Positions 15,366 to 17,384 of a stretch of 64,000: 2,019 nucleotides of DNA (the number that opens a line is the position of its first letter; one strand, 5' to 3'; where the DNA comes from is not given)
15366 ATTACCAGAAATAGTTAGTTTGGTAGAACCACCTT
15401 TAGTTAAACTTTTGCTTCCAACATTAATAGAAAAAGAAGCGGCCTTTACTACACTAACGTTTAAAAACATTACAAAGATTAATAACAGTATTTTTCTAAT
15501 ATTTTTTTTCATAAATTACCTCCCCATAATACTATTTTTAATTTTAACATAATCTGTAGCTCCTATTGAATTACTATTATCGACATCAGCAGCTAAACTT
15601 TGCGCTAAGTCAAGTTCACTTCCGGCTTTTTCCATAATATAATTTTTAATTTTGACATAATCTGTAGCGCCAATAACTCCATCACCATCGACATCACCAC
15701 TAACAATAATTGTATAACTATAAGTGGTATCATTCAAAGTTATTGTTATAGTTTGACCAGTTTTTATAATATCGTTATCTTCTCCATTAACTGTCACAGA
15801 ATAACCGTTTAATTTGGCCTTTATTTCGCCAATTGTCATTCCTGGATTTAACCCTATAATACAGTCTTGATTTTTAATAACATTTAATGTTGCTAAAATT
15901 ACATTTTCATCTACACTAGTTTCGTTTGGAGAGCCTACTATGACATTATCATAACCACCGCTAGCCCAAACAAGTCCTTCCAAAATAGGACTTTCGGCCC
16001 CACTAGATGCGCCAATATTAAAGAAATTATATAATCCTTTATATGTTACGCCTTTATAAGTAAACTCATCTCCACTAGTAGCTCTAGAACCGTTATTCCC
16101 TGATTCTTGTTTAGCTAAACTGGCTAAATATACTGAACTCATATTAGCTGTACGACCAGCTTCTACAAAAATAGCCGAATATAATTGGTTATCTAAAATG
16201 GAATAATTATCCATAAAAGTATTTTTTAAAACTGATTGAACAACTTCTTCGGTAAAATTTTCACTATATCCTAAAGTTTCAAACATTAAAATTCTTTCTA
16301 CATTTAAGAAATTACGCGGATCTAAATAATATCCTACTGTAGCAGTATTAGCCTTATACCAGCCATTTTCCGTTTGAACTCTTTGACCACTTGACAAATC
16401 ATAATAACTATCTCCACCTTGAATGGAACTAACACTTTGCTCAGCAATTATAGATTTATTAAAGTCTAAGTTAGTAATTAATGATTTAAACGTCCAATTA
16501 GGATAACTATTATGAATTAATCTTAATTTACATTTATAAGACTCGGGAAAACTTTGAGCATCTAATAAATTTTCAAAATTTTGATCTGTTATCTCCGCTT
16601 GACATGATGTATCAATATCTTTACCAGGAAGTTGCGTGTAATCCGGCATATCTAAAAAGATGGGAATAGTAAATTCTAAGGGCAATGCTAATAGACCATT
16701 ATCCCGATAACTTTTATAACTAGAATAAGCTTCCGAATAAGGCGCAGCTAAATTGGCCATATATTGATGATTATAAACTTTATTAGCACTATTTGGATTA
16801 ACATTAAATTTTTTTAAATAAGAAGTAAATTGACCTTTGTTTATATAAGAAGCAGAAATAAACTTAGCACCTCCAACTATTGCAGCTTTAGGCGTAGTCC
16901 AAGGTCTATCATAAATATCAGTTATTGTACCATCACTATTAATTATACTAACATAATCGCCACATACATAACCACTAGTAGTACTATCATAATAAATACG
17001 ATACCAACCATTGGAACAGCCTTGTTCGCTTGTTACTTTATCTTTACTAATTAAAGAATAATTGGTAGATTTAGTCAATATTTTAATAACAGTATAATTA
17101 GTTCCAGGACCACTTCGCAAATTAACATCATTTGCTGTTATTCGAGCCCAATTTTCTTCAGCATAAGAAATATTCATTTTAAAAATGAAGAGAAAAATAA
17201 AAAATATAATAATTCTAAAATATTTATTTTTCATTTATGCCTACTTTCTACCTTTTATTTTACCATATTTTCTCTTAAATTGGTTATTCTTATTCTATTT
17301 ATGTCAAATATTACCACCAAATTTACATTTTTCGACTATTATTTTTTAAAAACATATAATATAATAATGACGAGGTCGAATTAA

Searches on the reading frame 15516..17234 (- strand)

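Call 47: search_protein_families(library=pfam, proteins=[window:15516-17234:-], max_evalue=0.00001)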
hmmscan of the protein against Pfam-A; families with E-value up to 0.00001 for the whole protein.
window:15516-17234:- (572 aa): 2 families
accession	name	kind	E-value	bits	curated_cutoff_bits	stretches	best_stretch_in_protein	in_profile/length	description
PF08239.17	SH3_3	-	1.1e-08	35.6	27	1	36-96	2-54/54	Bacterial SH3 domain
PF00404.24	Dockerin_1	-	2.1e-08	34.7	22.9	1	513-569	2-56/57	Dockerin type I domain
